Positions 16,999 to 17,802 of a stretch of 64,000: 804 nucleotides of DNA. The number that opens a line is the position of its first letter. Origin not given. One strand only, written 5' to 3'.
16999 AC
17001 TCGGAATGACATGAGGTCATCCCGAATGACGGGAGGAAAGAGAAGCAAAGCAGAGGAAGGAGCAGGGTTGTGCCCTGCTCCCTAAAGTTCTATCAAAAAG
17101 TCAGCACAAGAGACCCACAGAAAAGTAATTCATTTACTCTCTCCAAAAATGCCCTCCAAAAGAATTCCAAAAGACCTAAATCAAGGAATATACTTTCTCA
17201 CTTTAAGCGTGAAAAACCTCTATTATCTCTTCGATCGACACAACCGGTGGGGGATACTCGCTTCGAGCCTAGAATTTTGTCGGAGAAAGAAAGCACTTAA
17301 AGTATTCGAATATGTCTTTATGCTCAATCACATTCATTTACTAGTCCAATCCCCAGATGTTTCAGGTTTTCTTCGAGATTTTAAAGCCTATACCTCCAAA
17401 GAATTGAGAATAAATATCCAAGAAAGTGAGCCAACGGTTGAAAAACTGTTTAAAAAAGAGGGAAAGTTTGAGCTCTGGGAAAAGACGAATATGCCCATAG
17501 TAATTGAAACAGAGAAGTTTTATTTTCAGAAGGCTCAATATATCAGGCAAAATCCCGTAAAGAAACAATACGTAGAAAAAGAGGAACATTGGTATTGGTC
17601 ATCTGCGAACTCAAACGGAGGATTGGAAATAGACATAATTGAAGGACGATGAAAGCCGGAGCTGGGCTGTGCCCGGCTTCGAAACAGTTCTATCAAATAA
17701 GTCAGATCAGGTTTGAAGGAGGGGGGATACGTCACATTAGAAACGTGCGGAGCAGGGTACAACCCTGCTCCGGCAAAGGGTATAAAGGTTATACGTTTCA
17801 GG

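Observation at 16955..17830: RAYT gene bracketed by inverted REP hairpins and inserted between two convergent stop codons with a 45-bp duplication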

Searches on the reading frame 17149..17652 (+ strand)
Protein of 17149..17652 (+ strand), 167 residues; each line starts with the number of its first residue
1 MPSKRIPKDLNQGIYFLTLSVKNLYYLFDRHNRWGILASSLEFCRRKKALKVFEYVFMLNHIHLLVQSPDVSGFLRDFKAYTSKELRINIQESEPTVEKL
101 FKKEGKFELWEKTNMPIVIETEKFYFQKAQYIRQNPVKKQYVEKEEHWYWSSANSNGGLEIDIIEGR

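Call 6: search_protein_families(library=pfam, proteins=[window:17149-17652:+], max_evalue=0.01)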
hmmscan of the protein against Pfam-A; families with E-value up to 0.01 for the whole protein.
window:17149-17652:+ (167 aa): 1 family
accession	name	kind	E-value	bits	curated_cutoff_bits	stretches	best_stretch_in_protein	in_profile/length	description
PF01797.21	Y1_Tnp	-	5.8e-06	26.9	23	1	19-95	11-89/121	Transposase IS200 like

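Call 9: search_protein_families(library=ncbifam, proteins=[window:17149-17652:+], max_evalue=0.01)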
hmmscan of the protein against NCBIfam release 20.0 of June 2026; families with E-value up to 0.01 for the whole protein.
window:17149-17652:+ (167 aa): 2 families
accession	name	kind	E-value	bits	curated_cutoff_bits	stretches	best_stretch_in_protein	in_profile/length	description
NF047646.1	REP_Tyr_transpos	equivalog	1e-23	83.8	80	1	11-151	8-146/146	REP-associated tyrosine transposase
NF033573.1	transpos_IS200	equivalog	0.00038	20.7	55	1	45-98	42-94/126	IS200/IS605 family transposase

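Call 11: find_encoding_contigs(protein=window:17149-17652:+, flank=6000, max_places=10)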
Protein window:17149-17652:+ (167 aa): 2 contigs read that carry it; 1 place shown.
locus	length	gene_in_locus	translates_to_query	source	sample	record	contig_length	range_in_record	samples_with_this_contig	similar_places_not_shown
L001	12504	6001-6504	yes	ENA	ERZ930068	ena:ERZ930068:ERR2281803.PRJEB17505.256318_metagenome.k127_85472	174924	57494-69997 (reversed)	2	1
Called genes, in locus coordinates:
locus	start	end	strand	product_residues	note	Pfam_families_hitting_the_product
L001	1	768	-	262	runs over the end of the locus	PF01790:LGT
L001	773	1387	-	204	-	-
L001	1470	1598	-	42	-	-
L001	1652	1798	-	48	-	-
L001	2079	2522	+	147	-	-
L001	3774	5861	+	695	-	PF00932:LTD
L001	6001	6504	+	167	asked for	PF01797:Y1_Tnp (weak)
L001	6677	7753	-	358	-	-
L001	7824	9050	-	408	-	PF03952:Enolase_N, PF00113:Enolase_C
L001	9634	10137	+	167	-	PF00186:DHFR_1, PF01872:RibD_C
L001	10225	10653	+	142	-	-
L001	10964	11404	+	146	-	PF06146:PsiE (weak)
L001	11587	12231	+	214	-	PF06559:DCD_N (weak), PF22769:DCD, PF00692:dUTPase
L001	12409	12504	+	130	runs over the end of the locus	-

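Call 23: find_homologous_proteins(query=window:17149-17652:+)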
Query window:17149-17652:+ (167 aa): 144 proteins with E <= 0.001 among 165 candidates; the best 120 are listed.
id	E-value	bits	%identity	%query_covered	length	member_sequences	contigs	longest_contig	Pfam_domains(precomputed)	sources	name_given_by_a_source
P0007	5.8e-108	376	100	100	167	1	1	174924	PF01797.22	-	-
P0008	1.6e-72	261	70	97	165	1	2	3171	PF01797.22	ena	-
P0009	1.3e-70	254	67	97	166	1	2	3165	PF01797.22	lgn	-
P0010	1.4e-63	231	62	99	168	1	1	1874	PF01797.22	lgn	-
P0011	3.0e-63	230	62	98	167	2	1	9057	PF01797.22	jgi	jgi:REP element-mobilizing transposase RayT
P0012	3.4e-63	230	64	97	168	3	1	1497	PF01797.22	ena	-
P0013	5.6e-63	230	62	96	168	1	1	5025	PF01797.22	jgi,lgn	jgi:REP element-mobilizing transposase RayT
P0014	3.3e-62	227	60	99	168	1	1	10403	PF01797.22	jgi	jgi:putative transposase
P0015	4.2e-62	227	60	99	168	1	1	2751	PF01797.22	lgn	-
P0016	7.1e-62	226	62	98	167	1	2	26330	PF01797.22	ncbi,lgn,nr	ncbi:MAG: transposase [Candidatus Moranbacteria bacterium]|nr:transposase [Candidatus Moranbacteria 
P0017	9.5e-62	226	62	96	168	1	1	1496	PF01797.22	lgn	-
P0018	1.1e-61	225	62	99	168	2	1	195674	PF01797.22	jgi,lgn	jgi:REP element-mobilizing transposase RayT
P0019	2.8e-61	224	61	99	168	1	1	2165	-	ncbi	-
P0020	6.6e-61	223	61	99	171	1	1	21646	PF01797.22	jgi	jgi:REP element-mobilizing transposase RayT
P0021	8.9e-61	222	61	99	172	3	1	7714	PF01797.22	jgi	jgi:putative transposase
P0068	4.4e-54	201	57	97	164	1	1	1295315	PF01797.22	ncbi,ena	-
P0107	1.4e-51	192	57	89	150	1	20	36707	PF01797.22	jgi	jgi:putative transposase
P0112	6.4e-51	190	52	98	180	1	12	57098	-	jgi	jgi:REP element-mobilizing transposase RayT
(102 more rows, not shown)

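Call 26: find_related_loci(query=A2, collection=genome_contigs, flank=3000)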
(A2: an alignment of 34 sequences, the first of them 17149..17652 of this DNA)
Query A2 (167 aa) in genome_contigs; peptide patterns used: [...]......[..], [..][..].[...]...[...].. (x = any residue, [..] = any of these).
327 stretches matched a pattern; 234 encode a relative of the query (tblastn E <= 1e-3); the best 80 are kept; 80 distinct loci.
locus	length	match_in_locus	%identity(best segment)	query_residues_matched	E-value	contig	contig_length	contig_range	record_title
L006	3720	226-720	62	1-162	2e-72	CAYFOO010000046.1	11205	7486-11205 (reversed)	MAG TPA_asm: uncultured Candidatus Peribacteria bacterium isolate ERP019367_co2_108 genome assembly, contig: NODE_3671_l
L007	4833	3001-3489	64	1-162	7e-69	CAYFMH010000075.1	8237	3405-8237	MAG TPA_asm: uncultured Candidatus Peribacteria bacterium isolate ERP019367_co2_130 genome assembly, contig: NODE_5237_l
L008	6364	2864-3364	61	1-166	6e-68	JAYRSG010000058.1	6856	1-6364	MAG: Candidatus Moraniibacteriota bacterium isolate XM1_ASGE3bin.7 k141_306344, whole genome shotgun sequence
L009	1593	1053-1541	60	1-162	4e-71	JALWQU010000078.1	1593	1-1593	MAG: Candidatus Gracilibacteria bacterium isolate M2_metabat1_scaf2bin.085 M2_NODE_197273_length_1593_cov_1.856753, whol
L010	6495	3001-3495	62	1-164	4e-67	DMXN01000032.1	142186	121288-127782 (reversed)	MAG TPA_asm: Candidatus Moraniibacteriota bacterium isolate UBA11696 contig_369, whole genome shotgun sequence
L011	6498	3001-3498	61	1-165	7e-67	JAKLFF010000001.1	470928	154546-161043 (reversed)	MAG: Patescibacteria group bacterium isolate RA.bin150 RA.bin150_1, whole genome shotgun sequence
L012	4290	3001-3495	60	1-164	9e-67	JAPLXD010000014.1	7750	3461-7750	MAG: Candidatus Moraniibacteriota bacterium isolate LacPavin_0818_WC55_MAG_45_10 LacPavin_0818_WC55_scaffold_509231, who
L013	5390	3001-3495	61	1-164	3e-66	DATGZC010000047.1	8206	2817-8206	MAG TPA_asm: Candidatus Bathyarchaeia archaeon isolate SMAG_U10653 k141_399168, whole genome shotgun sequence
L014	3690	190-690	60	1-166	6e-66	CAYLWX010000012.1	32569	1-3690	MAG TPA_asm: uncultured Bdellovibrionales bacterium isolate SRP090828_co2_165 genome assembly, contig: NODE_470_length_3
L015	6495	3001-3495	56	1-164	7e-66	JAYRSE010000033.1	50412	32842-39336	MAG: Candidatus Paceibacterota bacterium isolate XM1_ASGE3bin.5 k141_828328, whole genome shotgun sequence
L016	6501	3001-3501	59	1-166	8e-65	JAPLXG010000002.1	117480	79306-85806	MAG: Candidatus Moraniibacteriota bacterium isolate LacPavin_0818_WC55_MAG_41_28 LacPavin_0818_WC55_scaffold_747127, who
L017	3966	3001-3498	58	1-165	2e-64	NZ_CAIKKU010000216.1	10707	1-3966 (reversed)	MAG: uncultured Thiodictyon sp. isolate Loclat_bin-12166, whole genome shotgun sequence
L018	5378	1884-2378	57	1-164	5e-64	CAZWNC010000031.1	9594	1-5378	MAG TPA_asm: uncultured Candidatus Saccharibacteria bacterium isolate SRP286056_co1_690 genome assembly, contig: NODE_93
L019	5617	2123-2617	59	1-165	2e-63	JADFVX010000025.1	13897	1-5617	MAG: Proteobacteria bacterium isolate C1.bin.36 k83_501278, whole genome shotgun sequence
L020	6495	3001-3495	58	1-164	4e-63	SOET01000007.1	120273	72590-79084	MAG: Candidatus Kuenenia hertensis isolate YC6 NODE_384_length_120273_cov_258.838061, whole genome shotgun sequence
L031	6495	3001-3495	58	1-164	2e-62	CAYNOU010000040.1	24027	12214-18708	MAG TPA_asm: uncultured Candidatus Cloacimonadota bacterium isolate SRP214966_co5_334 genome assembly, contig: NODE_1537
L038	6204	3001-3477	55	1-159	1e-61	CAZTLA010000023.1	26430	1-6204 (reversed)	MAG TPA_asm: uncultured Syntrophales bacterium isolate binchicken_co232_232 genome assembly, contig: NODE_3328_length_26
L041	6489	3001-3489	56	1-162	3e-61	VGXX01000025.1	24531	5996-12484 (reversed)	MAG: Planctomycetota bacterium isolate M_DeepCast_100m_m2_243 M_DeepCast_100m_m2_243_Ga0194119_10003656, whole genome sh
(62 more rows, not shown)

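Call 45: find_encoding_contigs(protein=P0008, flank=3000, max_places=4)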
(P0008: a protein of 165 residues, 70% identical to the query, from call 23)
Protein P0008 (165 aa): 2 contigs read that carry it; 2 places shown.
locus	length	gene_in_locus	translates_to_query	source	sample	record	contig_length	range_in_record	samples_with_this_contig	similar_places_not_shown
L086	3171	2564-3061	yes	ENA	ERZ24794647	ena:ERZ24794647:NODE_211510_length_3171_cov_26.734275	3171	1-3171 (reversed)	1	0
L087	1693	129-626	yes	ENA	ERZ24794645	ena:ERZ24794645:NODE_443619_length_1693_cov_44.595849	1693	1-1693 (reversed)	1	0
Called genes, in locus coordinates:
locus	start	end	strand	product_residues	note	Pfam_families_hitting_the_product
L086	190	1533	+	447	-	PF22322:DUF6973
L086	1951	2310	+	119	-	PF22421:SYY_C-terminal (weak)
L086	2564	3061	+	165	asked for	PF01797:Y1_Tnp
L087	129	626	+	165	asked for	PF01797:Y1_Tnp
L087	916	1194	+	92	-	-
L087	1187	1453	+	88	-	PF15738:YafQ_toxin (weak)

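Call 46: find_encoding_contigs(protein=P0009, flank=3000, max_places=4)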
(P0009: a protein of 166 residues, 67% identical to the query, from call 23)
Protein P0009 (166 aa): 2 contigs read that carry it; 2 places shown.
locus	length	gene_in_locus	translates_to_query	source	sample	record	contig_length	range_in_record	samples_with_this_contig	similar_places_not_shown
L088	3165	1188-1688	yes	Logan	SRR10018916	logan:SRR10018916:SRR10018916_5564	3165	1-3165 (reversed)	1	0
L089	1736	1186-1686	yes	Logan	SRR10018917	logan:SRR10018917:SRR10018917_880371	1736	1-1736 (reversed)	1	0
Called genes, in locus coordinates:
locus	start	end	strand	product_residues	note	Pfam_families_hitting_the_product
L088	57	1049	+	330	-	-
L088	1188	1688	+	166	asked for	PF01797:Y1_Tnp (weak)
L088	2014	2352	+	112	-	-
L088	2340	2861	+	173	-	-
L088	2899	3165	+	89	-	?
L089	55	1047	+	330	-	-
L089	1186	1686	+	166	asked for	PF01797:Y1_Tnp (weak)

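Call 47: find_encoding_contigs(protein=P0068, flank=3000, max_places=2)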
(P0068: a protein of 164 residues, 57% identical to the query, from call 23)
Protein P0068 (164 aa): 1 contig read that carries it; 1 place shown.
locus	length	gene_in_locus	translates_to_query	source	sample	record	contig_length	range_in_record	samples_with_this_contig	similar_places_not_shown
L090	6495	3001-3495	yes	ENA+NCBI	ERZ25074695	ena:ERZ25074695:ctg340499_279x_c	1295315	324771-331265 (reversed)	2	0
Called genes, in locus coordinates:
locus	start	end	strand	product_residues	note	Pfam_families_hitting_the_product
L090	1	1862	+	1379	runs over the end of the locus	PF01510:Amidase_2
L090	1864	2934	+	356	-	PF00395:SLH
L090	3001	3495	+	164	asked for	PF01797:Y1_Tnp (weak)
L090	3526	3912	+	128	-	-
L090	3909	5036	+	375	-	PF00395:SLH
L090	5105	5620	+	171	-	-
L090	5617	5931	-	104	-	-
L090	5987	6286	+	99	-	-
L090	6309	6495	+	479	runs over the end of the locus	PF01547:SBP_bac_1, PF13416:SBP_bac_8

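Call 61: search_solved_structures(query=A2, max_evalue=0.01)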
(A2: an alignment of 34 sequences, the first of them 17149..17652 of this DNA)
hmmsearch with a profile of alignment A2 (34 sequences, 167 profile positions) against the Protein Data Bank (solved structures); distinct sequences matched with E-value up to 0.01: 1.
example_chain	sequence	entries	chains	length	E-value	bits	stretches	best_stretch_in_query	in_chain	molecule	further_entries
4er8_A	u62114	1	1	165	9.9e-07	31.7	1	96-155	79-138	TnpArep for protein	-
